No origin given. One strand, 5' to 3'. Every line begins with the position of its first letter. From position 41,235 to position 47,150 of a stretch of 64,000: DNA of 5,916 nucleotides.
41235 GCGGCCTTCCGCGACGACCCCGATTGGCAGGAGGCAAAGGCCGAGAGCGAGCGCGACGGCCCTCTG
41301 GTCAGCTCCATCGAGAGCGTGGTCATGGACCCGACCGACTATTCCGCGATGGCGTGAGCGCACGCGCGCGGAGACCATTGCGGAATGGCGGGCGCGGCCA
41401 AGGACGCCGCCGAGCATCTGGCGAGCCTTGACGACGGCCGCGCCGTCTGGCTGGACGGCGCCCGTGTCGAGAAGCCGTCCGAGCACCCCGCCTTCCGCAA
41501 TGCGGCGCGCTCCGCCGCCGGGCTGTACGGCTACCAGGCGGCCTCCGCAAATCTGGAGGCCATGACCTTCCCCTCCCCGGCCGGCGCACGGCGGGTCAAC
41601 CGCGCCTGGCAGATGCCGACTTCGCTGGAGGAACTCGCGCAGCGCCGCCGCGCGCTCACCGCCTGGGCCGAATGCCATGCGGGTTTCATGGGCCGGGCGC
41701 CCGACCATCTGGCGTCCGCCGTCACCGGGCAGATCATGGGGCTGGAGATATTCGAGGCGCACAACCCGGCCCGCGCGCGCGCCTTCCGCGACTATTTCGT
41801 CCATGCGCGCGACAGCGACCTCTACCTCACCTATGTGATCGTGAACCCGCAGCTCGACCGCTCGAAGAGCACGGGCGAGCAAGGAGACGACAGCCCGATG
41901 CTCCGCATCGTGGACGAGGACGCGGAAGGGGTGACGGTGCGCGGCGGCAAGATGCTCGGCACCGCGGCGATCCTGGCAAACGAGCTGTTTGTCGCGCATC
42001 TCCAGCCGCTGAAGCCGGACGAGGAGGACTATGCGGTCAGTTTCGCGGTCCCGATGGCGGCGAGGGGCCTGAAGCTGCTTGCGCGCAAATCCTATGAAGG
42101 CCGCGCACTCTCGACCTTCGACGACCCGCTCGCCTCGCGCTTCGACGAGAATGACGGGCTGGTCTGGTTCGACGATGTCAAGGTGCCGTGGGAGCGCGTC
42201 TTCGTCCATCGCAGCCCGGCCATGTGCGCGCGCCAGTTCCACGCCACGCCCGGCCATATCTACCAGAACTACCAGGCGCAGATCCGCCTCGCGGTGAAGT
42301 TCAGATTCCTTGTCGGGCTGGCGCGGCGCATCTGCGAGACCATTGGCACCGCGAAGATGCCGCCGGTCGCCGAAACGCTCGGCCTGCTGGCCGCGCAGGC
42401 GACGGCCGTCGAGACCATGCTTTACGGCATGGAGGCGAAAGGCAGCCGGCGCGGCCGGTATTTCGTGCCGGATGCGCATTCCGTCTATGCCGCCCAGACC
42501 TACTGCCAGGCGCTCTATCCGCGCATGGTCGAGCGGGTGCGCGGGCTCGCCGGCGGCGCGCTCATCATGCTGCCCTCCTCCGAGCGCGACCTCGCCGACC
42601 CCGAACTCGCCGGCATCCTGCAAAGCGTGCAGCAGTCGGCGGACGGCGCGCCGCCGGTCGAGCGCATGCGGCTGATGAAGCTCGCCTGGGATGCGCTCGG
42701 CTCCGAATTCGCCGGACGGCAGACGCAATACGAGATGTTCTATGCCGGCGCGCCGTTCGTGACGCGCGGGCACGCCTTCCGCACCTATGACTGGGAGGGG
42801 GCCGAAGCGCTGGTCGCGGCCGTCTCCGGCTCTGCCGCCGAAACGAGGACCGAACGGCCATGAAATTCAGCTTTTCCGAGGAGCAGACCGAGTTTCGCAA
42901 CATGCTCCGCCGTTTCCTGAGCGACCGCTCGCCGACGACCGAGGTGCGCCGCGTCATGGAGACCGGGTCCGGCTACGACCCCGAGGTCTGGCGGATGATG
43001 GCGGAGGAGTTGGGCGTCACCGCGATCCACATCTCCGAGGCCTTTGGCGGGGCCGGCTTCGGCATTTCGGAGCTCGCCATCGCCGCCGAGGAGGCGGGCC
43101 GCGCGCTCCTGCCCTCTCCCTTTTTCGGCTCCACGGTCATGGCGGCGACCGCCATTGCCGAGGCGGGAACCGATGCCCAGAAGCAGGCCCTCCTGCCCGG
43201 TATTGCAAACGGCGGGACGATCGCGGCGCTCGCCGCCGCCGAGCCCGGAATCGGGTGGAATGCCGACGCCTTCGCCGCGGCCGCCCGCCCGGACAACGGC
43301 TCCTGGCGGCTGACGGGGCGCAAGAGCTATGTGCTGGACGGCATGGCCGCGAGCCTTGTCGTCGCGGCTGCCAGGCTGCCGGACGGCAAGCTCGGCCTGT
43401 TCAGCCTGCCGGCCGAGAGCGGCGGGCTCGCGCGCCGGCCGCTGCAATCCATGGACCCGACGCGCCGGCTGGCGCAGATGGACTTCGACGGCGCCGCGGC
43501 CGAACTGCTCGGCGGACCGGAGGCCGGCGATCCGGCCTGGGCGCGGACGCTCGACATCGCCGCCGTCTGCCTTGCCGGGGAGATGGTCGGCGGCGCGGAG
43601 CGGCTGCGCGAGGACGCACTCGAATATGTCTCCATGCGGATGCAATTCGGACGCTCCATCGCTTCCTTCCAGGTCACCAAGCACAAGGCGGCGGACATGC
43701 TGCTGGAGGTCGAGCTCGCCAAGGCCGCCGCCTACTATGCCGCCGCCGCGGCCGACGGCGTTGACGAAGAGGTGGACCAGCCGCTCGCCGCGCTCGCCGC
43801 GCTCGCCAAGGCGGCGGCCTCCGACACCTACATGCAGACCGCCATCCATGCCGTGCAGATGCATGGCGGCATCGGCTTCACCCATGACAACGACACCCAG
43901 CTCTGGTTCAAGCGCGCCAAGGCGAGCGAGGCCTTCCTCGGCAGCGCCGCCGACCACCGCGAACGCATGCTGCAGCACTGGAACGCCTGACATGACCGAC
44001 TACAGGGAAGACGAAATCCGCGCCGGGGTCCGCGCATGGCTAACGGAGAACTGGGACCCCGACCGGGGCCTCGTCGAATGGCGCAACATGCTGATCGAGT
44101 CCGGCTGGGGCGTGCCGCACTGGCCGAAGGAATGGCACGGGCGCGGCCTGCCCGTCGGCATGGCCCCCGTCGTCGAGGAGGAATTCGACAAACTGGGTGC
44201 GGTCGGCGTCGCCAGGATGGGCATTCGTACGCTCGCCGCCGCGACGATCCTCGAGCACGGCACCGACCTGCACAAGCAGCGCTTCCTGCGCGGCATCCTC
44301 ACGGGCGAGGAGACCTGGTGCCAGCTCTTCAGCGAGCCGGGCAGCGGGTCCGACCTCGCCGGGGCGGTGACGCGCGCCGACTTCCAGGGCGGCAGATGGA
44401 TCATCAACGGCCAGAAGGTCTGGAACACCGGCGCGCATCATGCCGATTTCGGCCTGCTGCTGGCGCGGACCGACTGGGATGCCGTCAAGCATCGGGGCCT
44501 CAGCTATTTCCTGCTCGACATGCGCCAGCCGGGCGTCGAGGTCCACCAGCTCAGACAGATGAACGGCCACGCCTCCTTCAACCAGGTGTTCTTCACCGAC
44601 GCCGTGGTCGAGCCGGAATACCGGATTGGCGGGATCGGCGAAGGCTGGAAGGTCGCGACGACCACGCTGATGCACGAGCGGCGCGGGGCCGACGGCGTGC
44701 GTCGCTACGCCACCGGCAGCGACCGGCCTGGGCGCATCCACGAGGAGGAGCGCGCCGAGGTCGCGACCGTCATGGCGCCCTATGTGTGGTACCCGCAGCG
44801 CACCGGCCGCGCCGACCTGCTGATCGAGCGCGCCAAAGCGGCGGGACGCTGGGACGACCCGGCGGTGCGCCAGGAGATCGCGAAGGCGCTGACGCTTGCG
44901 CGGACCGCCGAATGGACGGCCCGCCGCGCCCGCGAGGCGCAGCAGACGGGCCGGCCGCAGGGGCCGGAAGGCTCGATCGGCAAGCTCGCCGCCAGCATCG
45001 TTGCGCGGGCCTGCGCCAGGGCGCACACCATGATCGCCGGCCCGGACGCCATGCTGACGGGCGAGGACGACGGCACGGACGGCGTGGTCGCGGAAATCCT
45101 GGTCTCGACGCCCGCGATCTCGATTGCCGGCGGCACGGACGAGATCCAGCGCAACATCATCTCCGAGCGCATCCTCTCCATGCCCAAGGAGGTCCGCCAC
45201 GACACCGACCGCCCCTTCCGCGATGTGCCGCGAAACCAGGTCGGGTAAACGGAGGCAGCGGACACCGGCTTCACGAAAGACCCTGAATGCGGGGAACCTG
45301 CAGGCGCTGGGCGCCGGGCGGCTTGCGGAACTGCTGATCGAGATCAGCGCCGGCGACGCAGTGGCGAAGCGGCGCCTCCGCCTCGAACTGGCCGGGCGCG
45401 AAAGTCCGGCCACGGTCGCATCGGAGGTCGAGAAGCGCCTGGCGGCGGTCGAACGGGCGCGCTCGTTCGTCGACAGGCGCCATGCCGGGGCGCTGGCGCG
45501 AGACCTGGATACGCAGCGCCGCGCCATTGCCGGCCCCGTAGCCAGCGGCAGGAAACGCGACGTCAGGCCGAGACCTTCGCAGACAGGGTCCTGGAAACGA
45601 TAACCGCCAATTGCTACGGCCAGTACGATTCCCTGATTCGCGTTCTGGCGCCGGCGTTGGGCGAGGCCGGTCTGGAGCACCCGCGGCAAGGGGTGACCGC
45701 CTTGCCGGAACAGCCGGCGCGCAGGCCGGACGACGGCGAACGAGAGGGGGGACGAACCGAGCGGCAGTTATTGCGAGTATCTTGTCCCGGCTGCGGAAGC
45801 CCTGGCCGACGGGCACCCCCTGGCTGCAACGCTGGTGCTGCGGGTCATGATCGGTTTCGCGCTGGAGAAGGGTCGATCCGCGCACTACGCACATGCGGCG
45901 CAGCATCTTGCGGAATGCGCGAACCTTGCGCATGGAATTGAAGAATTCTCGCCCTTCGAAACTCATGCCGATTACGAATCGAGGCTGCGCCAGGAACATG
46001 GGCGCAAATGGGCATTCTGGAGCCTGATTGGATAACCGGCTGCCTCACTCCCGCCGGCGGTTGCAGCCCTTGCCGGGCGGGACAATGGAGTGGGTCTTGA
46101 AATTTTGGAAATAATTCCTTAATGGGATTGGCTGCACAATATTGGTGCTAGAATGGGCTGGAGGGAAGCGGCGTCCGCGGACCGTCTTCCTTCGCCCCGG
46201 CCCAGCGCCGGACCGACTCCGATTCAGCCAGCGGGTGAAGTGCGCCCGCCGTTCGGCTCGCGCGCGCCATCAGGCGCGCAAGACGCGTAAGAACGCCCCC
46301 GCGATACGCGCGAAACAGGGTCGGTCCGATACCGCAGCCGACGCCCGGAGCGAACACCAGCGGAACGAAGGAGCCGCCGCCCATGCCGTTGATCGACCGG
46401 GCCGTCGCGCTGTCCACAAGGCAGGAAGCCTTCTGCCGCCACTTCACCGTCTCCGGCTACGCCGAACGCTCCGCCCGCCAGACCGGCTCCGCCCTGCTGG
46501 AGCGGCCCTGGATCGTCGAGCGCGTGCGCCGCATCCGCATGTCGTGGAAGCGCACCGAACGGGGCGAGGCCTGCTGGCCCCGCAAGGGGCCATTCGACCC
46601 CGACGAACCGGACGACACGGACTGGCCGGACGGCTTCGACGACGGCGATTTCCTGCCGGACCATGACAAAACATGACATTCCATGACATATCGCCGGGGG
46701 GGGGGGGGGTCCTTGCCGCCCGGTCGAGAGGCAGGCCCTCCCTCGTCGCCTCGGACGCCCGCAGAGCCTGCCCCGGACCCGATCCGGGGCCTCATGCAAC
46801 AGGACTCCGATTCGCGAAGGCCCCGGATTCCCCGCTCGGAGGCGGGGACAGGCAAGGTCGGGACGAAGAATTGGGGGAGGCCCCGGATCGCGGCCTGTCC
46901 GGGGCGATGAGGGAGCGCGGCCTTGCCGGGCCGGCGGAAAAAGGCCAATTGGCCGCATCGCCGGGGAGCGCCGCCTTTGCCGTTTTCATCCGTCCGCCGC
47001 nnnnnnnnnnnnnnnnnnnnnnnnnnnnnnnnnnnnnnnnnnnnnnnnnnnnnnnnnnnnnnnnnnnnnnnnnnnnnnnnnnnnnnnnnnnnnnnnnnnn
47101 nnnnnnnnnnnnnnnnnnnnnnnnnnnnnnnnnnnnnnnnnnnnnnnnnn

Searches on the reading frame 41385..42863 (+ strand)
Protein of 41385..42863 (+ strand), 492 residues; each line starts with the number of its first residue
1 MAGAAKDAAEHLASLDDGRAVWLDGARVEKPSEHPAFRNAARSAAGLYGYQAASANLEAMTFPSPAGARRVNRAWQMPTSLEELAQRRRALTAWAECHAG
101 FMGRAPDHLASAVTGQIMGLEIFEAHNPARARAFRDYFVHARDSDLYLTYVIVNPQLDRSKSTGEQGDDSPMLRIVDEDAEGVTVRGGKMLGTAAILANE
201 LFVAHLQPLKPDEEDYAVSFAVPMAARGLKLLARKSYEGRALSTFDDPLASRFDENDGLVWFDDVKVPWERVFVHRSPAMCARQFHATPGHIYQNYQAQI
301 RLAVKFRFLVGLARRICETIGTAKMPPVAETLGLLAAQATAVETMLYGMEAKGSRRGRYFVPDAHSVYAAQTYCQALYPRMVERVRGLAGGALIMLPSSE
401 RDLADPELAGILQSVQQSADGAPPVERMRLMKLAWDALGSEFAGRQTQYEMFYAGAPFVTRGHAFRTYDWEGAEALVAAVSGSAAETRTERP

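Call 9: search_protein_families(library=pfam, proteins=[window:41385-42863:+], max_evalue=0.01)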
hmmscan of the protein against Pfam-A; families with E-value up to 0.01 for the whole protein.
window:41385-42863:+ (492 aa): 2 families
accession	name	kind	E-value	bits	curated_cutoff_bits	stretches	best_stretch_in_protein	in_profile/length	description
PF11794.13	HpaB_N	-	1.7e-83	280.7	35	1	9-274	3-270/270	4-hydroxyphenylacetate 3-hydroxylase N terminal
PF03241.18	HpaB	-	1.8e-55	187.6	25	1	281-479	1-199/202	4-hydroxyphenylacetate 3-hydroxylase C terminal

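Call 53: find_encoding_contigs(protein=window:41385-42863:+, flank=10000, max_places=4)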
Protein window:41385-42863:+ (492 aa): 2 contigs read that carry it; 2 places shown.
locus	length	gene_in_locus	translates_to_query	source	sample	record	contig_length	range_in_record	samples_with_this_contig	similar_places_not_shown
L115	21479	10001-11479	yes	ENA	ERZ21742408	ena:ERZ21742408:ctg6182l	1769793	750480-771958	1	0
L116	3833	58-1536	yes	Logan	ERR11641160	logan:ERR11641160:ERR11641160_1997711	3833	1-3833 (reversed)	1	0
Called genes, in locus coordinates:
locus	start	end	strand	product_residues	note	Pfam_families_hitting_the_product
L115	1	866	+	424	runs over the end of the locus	PF00296:Bac_luciferase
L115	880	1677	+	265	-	PF00561:Abhydrolase_1 (faint), PF12697:Abhydrolase_6, PF12146:Hydrolase_4 (weak)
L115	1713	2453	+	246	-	PF05063:MT-A70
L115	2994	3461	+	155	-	PF00903:Glyoxalase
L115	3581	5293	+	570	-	PF03235:GmrSD_N, PF07510:GmrSD_C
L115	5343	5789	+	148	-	PF00903:Glyoxalase, PF13669:Glyoxalase_4 (weak)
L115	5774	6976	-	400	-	PF02771:Acyl-CoA_dh_N, PF02770:Acyl-CoA_dh_M, PF00441:Acyl-CoA_dh_1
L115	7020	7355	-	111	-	PF24348:DUF7508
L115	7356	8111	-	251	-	PF00378:ECH_1, PF16113:ECH_2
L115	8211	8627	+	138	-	PF22636:FlK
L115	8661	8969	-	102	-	PF03992:ABM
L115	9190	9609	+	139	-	PF01641:SelR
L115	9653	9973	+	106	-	PF07978:NIPSNAP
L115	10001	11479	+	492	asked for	PF11794:HpaB_N, PF03241:HpaB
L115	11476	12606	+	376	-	PF02771:Acyl-CoA_dh_N, PF02770:Acyl-CoA_dh_M (weak), PF00441:Acyl-CoA_dh_1, PF08028:Acyl-CoA_dh_2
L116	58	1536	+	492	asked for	PF11794:HpaB_N, PF03241:HpaB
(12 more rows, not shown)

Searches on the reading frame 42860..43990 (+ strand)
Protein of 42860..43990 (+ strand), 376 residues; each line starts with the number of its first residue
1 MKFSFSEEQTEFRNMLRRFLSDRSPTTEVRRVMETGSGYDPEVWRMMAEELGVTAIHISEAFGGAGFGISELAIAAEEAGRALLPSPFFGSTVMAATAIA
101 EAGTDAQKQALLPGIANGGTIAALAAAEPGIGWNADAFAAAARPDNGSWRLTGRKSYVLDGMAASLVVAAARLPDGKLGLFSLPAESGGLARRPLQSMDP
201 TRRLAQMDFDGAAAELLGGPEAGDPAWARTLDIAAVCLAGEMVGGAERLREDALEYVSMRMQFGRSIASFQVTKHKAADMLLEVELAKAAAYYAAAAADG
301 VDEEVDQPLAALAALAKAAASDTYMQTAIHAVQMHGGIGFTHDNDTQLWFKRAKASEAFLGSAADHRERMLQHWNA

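Call 9: search_protein_families(library=pfam, proteins=[window:42860-43990:+], max_evalue=0.01)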
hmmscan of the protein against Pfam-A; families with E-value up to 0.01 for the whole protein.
window:42860-43990:+ (376 aa): 4 families
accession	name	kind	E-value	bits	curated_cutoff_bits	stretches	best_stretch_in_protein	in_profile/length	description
PF00441.29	Acyl-CoA_dh_1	-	2.1e-23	83.6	22.4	1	229-370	9-145/150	Acyl-CoA dehydrogenase, C-terminal domain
PF02771.21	Acyl-CoA_dh_N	-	1.2e-21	77.6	22.9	1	6-118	1-112/113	Acyl-CoA dehydrogenase, N-terminal domain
PF08028.16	Acyl-CoA_dh_2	-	2.8e-08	34.6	22.7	1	237-347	2-117/134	Acyl-CoA dehydrogenase, C-terminal domain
PF02770.24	Acyl-CoA_dh_M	-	4.4e-07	30.4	33.3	1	123-200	1-83/97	Acyl-CoA dehydrogenase, middle domain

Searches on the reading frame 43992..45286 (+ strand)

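Call 9: search_protein_families(library=pfam, proteins=[window:44036-45286:+], max_evalue=0.01)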
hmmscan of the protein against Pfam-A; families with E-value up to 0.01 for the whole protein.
window:44036-45286:+ (416 aa): 0 families

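Call 20: search_protein_families(library=pfam, proteins=[window:43992-45248:+], max_evalue=0.1)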
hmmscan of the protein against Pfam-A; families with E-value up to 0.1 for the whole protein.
window:43992-45248:+ (418 aa): 3 families
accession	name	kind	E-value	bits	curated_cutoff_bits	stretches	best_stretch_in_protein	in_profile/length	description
PF02770.24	Acyl-CoA_dh_M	-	9.7e-19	67.8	33.3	1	110-202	1-95/97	Acyl-CoA dehydrogenase, middle domain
PF00441.29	Acyl-CoA_dh_1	-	1.7e-16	61.2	22.4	1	280-395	39-150/150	Acyl-CoA dehydrogenase, C-terminal domain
PF02771.21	Acyl-CoA_dh_N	-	1.2e-09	38.9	22.9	1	4-106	14-113/113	Acyl-CoA dehydrogenase, N-terminal domain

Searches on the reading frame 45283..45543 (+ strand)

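Call 105: search_protein_families(library=pfam, proteins=[window:45283-45543:+], max_evalue=0.1)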
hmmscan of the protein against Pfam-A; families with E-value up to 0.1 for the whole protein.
seq(87 aa): 1 family
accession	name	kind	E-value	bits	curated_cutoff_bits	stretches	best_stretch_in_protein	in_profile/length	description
PF21810.3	DUF6880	-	2.5e-31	109.7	27.3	1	1-87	6-92/472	Family of unknown function (DUF6880)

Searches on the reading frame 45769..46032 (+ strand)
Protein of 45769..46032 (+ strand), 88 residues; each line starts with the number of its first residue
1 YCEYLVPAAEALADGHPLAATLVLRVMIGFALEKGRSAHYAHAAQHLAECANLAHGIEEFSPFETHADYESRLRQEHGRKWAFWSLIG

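Call 105: search_protein_families(library=pfam, proteins=[window:45769-46032:+], max_evalue=0.1)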
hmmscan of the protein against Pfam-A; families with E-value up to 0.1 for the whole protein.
seq(88 aa): 2 families
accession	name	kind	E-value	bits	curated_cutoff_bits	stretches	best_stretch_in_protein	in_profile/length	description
PF21810.3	DUF6880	-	4.3e-31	108.9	27.3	1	3-85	389-471/472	Family of unknown function (DUF6880)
PF21724.2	DUF6861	-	0.059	13.2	28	1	8-50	139-179/194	Family of unknown function (DUF6861)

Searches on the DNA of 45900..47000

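Call 36: search_rna_families(source=window, start=45900, end=47000, threshold=evalue, max_evalue=5)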
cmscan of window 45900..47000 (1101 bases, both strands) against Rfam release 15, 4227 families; matches with E-value up to 5: 3.
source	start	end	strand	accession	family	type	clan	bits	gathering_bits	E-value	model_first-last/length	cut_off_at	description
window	46262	46335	-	RF02240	Xoo1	Gene; sRNA;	-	20.6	70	0.81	1-95/95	no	Xanthomonadaceae sRNA Xoo1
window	46493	46574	-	RF03009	malK-III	Cis-reg;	-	15.1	50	3.7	1-94/94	no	malK-III RNA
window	46760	46886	-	RF02174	SMAD5-AS1_2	Gene; lncRNA;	-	11.3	50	4.7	1-129/129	no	SMAD5 antisense RNA 1 conserved region 2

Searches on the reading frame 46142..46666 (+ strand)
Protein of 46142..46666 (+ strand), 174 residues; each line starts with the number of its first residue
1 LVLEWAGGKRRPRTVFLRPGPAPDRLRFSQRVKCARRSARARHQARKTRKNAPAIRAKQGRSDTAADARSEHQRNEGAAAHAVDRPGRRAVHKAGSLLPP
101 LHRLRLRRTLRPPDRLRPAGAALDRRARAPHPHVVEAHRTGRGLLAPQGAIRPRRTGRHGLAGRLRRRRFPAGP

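Call 9: search_protein_families(library=pfam, proteins=[window:46142-46666:+], max_evalue=0.01)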
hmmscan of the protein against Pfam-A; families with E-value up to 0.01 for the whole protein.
window:46142-46666:+ (174 aa): 0 families

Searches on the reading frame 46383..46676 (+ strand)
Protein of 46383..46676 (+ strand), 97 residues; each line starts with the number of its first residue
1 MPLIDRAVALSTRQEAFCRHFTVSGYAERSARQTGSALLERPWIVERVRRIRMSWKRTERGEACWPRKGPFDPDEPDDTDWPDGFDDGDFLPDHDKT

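Call 9: search_protein_families(library=pfam, proteins=[window:46383-46676:+], max_evalue=0.01)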
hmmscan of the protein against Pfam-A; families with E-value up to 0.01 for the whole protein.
window:46383-46676:+ (97 aa): 0 families

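Call 20: search_protein_families(library=pfam, proteins=[window:46383-46676:+], max_evalue=0.1)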
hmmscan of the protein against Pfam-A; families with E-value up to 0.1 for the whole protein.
window:46383-46676:+ (97 aa): 1 family
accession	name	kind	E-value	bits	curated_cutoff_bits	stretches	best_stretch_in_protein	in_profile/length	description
PF03592.21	Terminase_2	-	0.084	13.9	26.1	0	25-52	26-53/141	Terminase small subunit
